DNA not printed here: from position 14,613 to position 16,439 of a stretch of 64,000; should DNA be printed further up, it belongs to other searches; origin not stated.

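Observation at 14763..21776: Hybrid GlcD/GlcF-like dehydrogenase plus EtfBA plus fused cytochrome-b/HdrD-like membrane oxidoreductase: a putative substrate-to-quinone ETF chain of unknown substrate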

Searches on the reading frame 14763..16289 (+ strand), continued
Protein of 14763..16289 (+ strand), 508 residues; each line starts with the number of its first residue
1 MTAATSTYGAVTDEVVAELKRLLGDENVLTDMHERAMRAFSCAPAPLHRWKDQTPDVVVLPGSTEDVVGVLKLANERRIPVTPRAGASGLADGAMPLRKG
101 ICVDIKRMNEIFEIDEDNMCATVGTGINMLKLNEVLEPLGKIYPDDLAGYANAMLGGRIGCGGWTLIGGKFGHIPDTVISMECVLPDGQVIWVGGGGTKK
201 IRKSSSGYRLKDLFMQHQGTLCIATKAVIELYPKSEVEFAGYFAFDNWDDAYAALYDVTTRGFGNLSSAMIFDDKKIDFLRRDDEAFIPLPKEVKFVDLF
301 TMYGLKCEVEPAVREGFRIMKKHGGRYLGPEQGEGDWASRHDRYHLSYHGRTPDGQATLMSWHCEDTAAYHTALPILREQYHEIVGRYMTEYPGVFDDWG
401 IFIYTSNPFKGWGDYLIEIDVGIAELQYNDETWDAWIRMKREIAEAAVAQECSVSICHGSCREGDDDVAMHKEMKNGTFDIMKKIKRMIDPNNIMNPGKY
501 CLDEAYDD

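Call 55: search_protein_families(library=ncbifam, proteins=[L014:14818-16113:+, L053:6777-8102:+, L015:3789-5267:-, L017:8301-9875:+, L014:4929-5975:+, L056:6421-7890:-, L053:8195-9871:+, L012:182-1690:+, L015:7243-7872:+], max_evalue=1e-20)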
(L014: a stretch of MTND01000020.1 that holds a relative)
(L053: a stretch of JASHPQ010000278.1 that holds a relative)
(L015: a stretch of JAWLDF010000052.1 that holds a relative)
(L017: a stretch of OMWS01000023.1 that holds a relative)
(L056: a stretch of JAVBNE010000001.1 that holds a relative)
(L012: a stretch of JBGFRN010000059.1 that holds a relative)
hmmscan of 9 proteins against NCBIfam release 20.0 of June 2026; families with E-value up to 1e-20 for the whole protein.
L014:14818-16113:+ (431 aa): 69 families (the best 25 are shown)
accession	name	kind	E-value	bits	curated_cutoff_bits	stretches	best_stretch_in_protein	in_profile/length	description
NF004714.0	PRK06058.1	subfamily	1.3e-157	525.1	639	1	4-429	23-446/447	4-aminobutyrate--2-oxoglutarate transaminase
NF005376.0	PRK06918.1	equivalog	3.5e-156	520.1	676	1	5-429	18-443/451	4-aminobutyrate--2-oxoglutarate transaminase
TIGR00700.1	GABAtrnsam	equivalog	1.2e-155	518.2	506.65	1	10-427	2-418/420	4-aminobutyrate--2-oxoglutarate transaminase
NF004426.0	PRK05769.1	equivalog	4.9e-141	470.5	552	1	4-429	17-439/441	acetyl ornithine aminotransferase family protein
NF005993.0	PRK08117.1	subfamily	8.5e-139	462.9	574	1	25-430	27-430/433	aspartate aminotransferase family protein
NF005692.0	PRK07495.1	equivalog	5e-134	447.1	724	1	5-429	4-421/425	4-aminobutyrate--2-oxoglutarate transaminase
NF006228.0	PRK08360.1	equivalog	9.6e-127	423.3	608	1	5-429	4-426/443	aspartate aminotransferase family protein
NF005985.0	PRK08088.1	equivalog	2.8e-126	421.6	713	1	2-428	2-422/426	4-aminobutyrate--2-oxoglutarate transaminase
NF005272.0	PRK06777.1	equivalog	8.2e-125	416.7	725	1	4-427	3-419/421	4-aminobutyrate--2-oxoglutarate transaminase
NF007308.0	PRK09792.1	equivalog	7.6e-118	394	747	1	6-428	5-420/421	4-aminobutyrate transaminase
NF045634.1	LeuMetRace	equivalog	3.4e-113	378.6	800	1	6-429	5-426/432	leucine/methionine racemase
NF049976.1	AmadipTransam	equivalog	1.8e-109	366.4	650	1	27-429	18-414/416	2-aminoadipate transaminase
NF006368.0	PRK08593.1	equivalog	1.7e-105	353.3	570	1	2-430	4-432/448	aspartate aminotransferase family protein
TIGR00707.1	argD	subfamily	2e-95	319.8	410.05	1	27-427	13-380/381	acetylornithine/succinylornithine family transaminase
NF049939.1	HyAminethphonNHLyPbfA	equivalog_domain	1.2e-91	307.4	525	1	17-429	37-441/442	(R)-1-hydroxy-2-aminoethylphosphonate ammonia-lyase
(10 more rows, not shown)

L053:6777-8102:+ (441 aa): 62 families (the best 25 are shown)
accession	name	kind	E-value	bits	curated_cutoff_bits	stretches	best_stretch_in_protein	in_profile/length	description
NF000818.0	PRK00062.1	subfamily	4.1e-125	417.8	398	1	8-434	1-427/429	glutamate-1-semialdehyde 2,1-aminomutase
TIGR00713.1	hemL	equivalog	4.6e-122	407.7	527.3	1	12-433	1-422/423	glutamate-1-semialdehyde 2,1-aminomutase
NF041362.1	GntE_guanitoxin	equivalog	3.8e-95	318.9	525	1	9-423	4-425/426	guanitoxin biosynthesis PLP-dependent transaminase GntE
NF009055.0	PRK12389.1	equivalog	4.8e-94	315.4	637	1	8-435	1-429/431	glutamate-1-semialdehyde 2,1-aminomutase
NF001864.0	PRK00615.1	equivalog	2.6e-71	240.5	706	1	10-420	4-415/433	glutamate-1-semialdehyde aminotransferase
NF004856.0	PRK06209.1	equivalog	4.3e-69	233.2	486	1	8-431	6-413/450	glutamate-1-semialdehyde 2,1-aminomutase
NF005993.0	PRK08117.1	subfamily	3e-52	177.7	574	1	19-413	7-405/433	aspartate aminotransferase family protein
TIGR00707.1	argD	subfamily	4.6e-49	167.2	410.05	1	37-350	9-312/381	acetylornithine/succinylornithine family transaminase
NF005985.0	PRK08088.1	equivalog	1.8e-46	158.7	713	1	38-348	24-339/426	4-aminobutyrate--2-oxoglutarate transaminase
NF005453.0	PRK07046.1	subfamily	2.5e-46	158.2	425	1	12-434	29-451/453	transaminase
NF002874.0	PRK03244.1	equivalog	2.7e-44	151.5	457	1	36-347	24-322/399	acetylornithine transaminase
TIGR00700.1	GABAtrnsam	equivalog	1.7e-42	145.5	506.65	1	41-344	19-333/420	4-aminobutyrate--2-oxoglutarate transaminase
NF004426.0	PRK05769.1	equivalog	3.5e-42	144.7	552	1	29-351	29-362/441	acetyl ornithine aminotransferase family protein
NF002797.0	PRK02936.1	equivalog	7.9e-42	143.3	496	1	38-346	12-305/385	acetylornithine transaminase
NF006368.0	PRK08593.1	equivalog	3.8e-41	141.1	570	1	38-348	27-349/448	aspartate aminotransferase family protein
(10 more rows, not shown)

L015:3789-5267:- (492 aa): 38 families (the best 25 are shown)
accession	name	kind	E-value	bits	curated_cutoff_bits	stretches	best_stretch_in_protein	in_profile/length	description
TIGR01804.1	BADH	equivalog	1.4e-197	656.9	668.6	1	9-476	1-467/467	betaine-aldehyde dehydrogenase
NF009725.0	PRK13252.1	equivalog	7.1e-168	559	593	1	6-483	7-482/488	betaine-aldehyde dehydrogenase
TIGR02299.1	HpaE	equivalog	4.4e-160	533.5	638.35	1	7-485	2-481/488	5-carboxymethyl-2-hydroxymuconate semialdehyde dehydrogenase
NF010000.0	PRK13473.1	subfamily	5.9e-152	506.6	615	1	7-481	4-473/475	aminobutyraldehyde dehydrogenase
NF045735.1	PaDhStyDPseudo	equivalog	3.2e-146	487.8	850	1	7-480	4-481/483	phenylacetaldehyde dehydrogenase StyD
NF045736.1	PaDhStyDRhodo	equivalog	4.2e-143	477.4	800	1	7-480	4-477/479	phenylacetaldehyde dehydrogenase StyD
NF050026.1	AcaldDHExaC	equivalog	3.2e-142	474.7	900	1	7-490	17-503/503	acetaldehyde dehydrogenase ExaC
TIGR03216.1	OH_muco_semi_DH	equivalog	6.7e-140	466.9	693.25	1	7-481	2-480/481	2-hydroxymuconic semialdehyde dehydrogenase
NF007352.0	PRK09847.1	equivalog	2.9e-137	458.2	850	1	7-483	21-494/495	aldehyde dehydrogenase PuuC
NF042993.1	AlphKGSA_gudD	equivalog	9.4e-135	450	770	1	6-480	4-480/481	alpha-ketoglutaric semialdehyde dehydrogenase GucD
NF052305.1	DioxValDhHalo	equivalog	2e-132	442.5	750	1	7-478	6-479/483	2,5-dioxovalerate dehydrogenase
NF007497.0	PRK10090.1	equivalog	1.8e-125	419.5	500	1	6-479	7-476/480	aldehyde dehydrogenase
TIGR01780.1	SSADH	subfamily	2.4e-124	415.7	646.35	1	26-476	2-448/448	succinate-semialdehyde dehydrogenase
NF006916.0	PRK09407.1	equivalog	1.1e-120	403.7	521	1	18-479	31-491/526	succinic semialdehyde dehydrogenase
NF040648.1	lactal_redase_Meth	equivalog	7.8e-117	391.1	650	1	8-481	1-463/463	lactaldehyde dehydrogenase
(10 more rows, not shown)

L017:8301-9875:+ (524 aa): 38 families (the best 25 are shown)
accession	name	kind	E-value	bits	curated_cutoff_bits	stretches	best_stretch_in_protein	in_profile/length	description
TIGR01804.1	BADH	equivalog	1.4e-180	600.8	668.6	1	38-508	1-467/467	betaine-aldehyde dehydrogenase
NF009725.0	PRK13252.1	equivalog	1e-161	538.7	593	1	35-514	7-481/488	betaine-aldehyde dehydrogenase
TIGR02299.1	HpaE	equivalog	2.4e-156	521.1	638.35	1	37-515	3-479/488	5-carboxymethyl-2-hydroxymuconate semialdehyde dehydrogenase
NF010000.0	PRK13473.1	subfamily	5.2e-144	480.4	615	1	36-513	4-473/475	aminobutyraldehyde dehydrogenase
NF045735.1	PaDhStyDPseudo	equivalog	1.7e-143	478.8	850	1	36-512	4-481/483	phenylacetaldehyde dehydrogenase StyD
NF045736.1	PaDhStyDRhodo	equivalog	5.5e-136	453.9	800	1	36-512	4-477/479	phenylacetaldehyde dehydrogenase StyD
NF042993.1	AlphKGSA_gudD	equivalog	3.1e-131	438.4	770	1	37-512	6-480/481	alpha-ketoglutaric semialdehyde dehydrogenase GucD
NF050026.1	AcaldDHExaC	equivalog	3.2e-129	431.8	900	1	36-522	17-503/503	acetaldehyde dehydrogenase ExaC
TIGR03216.1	OH_muco_semi_DH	equivalog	1.6e-127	426.1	693.25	1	36-513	2-480/481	2-hydroxymuconic semialdehyde dehydrogenase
NF052305.1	DioxValDhHalo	equivalog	8.6e-127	423.9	750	1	31-510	1-479/483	2,5-dioxovalerate dehydrogenase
NF007352.0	PRK09847.1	equivalog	1.1e-122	410.1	850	1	20-513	4-492/495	aldehyde dehydrogenase PuuC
TIGR01780.1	SSADH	subfamily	1.4e-117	393.4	646.35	1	55-508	2-448/448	succinate-semialdehyde dehydrogenase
NF007497.0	PRK10090.1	equivalog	1.4e-114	383.5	500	1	36-512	8-477/480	aldehyde dehydrogenase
NF006916.0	PRK09407.1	equivalog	1.2e-112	377.2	521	1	48-511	32-491/526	succinic semialdehyde dehydrogenase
TIGR04284.1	aldehy_Rv0768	hypoth_equivalog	5.9e-109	365.2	775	1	36-511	2-477/480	aldehyde dehydrogenase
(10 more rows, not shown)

L014:4929-5975:+ (348 aa): 10 families
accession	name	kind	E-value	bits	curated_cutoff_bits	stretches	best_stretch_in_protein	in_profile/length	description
TIGR03555.1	F420_mer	equivalog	6.1e-63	213.2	348.7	1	3-310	1-304/325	5,10-methylenetetrahydromethanopterin reductase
NF002619.0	PRK02271.1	equivalog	2.1e-60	204.7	276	1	1-310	1-305/329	5,10-methylenetetrahydromethanopterin reductase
TIGR04024.1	F420_NP1902A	hypoth_equivalog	2.1e-41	141.8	345.4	1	13-299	14-299/330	TIGR04024 family LLM class F420-dependent oxidoreductase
TIGR03559.1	F420_Rv3520c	subfamily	5.8e-33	114.3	335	1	5-309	6-323/325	LLM class F420-dependent oxidoreductase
TIGR03619.1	F420_Rv2161c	subfamily_domain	6.2e-28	98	166.9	1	38-227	42-230/247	TIGR03619 family F420-dependent LLM class oxidoreductase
TIGR03560.1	F420_Rv1855c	subfamily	4.1e-26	92.2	231.4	1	3-210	2-223/227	TIGR03560 family F420-dependent LLM class oxidoreductase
TIGR03617.1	F420_MSMEG_2256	subfamily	1e-25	90.4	278.15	1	20-311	1-298/318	TIGR03617 family F420-dependent LLM class oxidoreductase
TIGR03842.1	F420_CPS_4043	hypoth_equivalog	3.8e-25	88.7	295.45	1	3-296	2-294/329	TIGR03842 family LLM class F420-dependent oxidoreductase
TIGR03554.1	F420_G6P_DH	equivalog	1.2e-24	87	420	1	46-310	56-308/331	glucose-6-phosphate dehydrogenase (coenzyme-F420)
TIGR03841.1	F420_Rv3093c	subfamily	1.8e-24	86.7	213.65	1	9-310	5-294/298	LLM class F420-dependent oxidoreductase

L056:6421-7890:- (489 aa): 3 families
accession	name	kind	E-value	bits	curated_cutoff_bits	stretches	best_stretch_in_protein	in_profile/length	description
TIGR03428.1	ureacarb_perm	hypoth_equivalog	3.4e-54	184.5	740.45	1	13-462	2-468/475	permease, urea carboxylase system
TIGR00907.1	2A0304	subfamily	6.8e-42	144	598.3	1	13-430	1-435/482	amino acid permease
TIGR00909.1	2A0306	subfamily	5.5e-22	78.3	556.8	1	23-401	2-376/429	amino acid transporter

L053:8195-9871:+ (558 aa): 0 families

L012:182-1690:+ (502 aa): 1 family
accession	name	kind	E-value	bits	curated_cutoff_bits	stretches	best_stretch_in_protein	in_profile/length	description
TIGR02486.1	RDH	subfamily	1.1e-53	183.2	160.35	1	249-461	79-311/314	reductive dehalogenase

L015:7243-7872:+ (209 aa): 0 families

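Call 74: predict_structure(alignment_id=A3)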
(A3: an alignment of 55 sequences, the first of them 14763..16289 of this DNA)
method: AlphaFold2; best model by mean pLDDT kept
length: 508 residues; sequences in the alignment: 55
mean_pLDDT: 83.7   pTM: 0.86
mean pLDDT of the five models: 83.7, 82.8, 82.6, 81.8, 80.6
residues with pLDDT >= 90: 234; 70-90: 180; 50-70: 75; < 50: 19
segments of 3 or more residues with pLDDT < 50: 1-5, 159-171
pLDDT, mean of each block of 10 residues (from residue 1): 60 98 97 85 73 91 97 97 68 75 91 94 88 91 73 62 44 66 94 76 71 73 89 86 94 93 83 90 69 88 89 96 94 68 62 79 84 96 97 92 77 82 86 93 96 78 84 91 94 91 87
secondary structure, 60 per line:
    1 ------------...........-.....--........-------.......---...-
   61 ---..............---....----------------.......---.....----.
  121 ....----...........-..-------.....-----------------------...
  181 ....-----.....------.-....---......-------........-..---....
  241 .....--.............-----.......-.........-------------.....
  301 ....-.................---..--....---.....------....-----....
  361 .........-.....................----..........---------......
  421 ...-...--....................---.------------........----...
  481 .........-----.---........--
elements in order: H13-23 H32-39 H47-53 E57-59 H64-77 E81-84 E101-104 E111-115 E120-124 H129-139 H150-154 E178-184 E190-194 H203-206 H210-215 E223-230 E237-245 H248-260 E266-272 H274-282 E296-304 H306-322 H330-333 H337-341 E348-351 E357-369 H371-391 E396-405 E415-423 H430-449 H466-473 H478-489 H499-506

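Call 77: fold_search(model_id=the predicted structure, library=pdb)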
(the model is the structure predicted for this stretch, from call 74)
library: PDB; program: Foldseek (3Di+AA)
matches with E <= 10: 753; with E <= 0.001: 308
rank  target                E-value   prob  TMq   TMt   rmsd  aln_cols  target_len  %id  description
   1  8jdv                  6.5e-33  1.00  0.76  0.84   4.3       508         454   21  Crystal structure of mLDHD in complex with 2-ketohexanoic acid (released 2023-10-18)
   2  8jdt                  7.3e-33  1.00  0.76  0.84   4.3       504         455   21  Crystal structure of mLDHD in complex with 2-ketobutanoic acid (released 2023-10-18)
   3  8jds                  1.0e-32  1.00  0.75  0.83   4.5       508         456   22  Crystal structure of mLDHD in complex with Pyruvate (released 2023-10-18)
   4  8jde                  1.1e-32  1.00  0.75  0.83   4.3       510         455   21  Crystal structure of mLDHD in complex with D-lactate (released 2023-10-18)
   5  8jdb                  1.2e-32  1.00  0.76  0.84   4.4       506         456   22  Crystal structure of H405A mLDHD in complex with D-2-hydroxyoctanoic acid (released 2023-10-18)
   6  8jdx                  1.6e-32  1.00  0.76  0.84   4.3       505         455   21  Crystal structure of mLDHD in complex with 2-ketoisovaleric acid (released 2023-10-18)
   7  8jdy                  1.6e-32  1.00  0.76  0.84   4.2       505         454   20  Crystal structure of mLDHD in complex with 2-ketoisocaproic acid (released 2023-10-18)
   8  8jdc                  2.2e-32  1.00  0.75  0.83   4.4       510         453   22  Crystal structure of mLDHD in apo form (released 2023-10-18)
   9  8jdp                  3.6e-32  1.00  0.75  0.83   4.4       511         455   21  Crystal structure of H405A mLDHD in complex with D-2-hydroxyisovaleric acid (released 2023-10-18)
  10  8jdu                  3.8e-32  1.00  0.75  0.83   4.4       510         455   21  Crystal structure of mLDHD in complex with 2-ketovaleric acid (released 2023-10-18)
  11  3pm9_A                2.3e-30  1.00  0.74  0.81   5.0       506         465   25  Crystal structure of a Putative dehydrogenase (RPA1076) from Rhodopseudomonas palustris CGA009 at 2.57 A resolution (released 2010-12-15)
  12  4bby_D                2.0e-27  1.00  0.73  0.68   5.9       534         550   20  MAMMALIAN ALKYLDIHYDROXYACETONEPHOSPHATE SYNTHASE: WILD-TYPE (released 2012-11-07)
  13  5ae2_B                4.8e-27  1.00  0.72  0.68   4.7       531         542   19  Ether Lipid-Generating Enzyme AGPS in complex with inhibitor 1e (released 2015-09-09)
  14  5ae2_A                5.4e-27  1.00  0.73  0.66   4.6       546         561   20  Ether Lipid-Generating Enzyme AGPS in complex with inhibitor 1e (released 2015-09-09)
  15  5adz_A                5.7e-27  1.00  0.73  0.66   5.9       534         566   20  Ether Lipid-Generating Enzyme AGPS in complex with inhibitor 1a (released 2015-09-23)
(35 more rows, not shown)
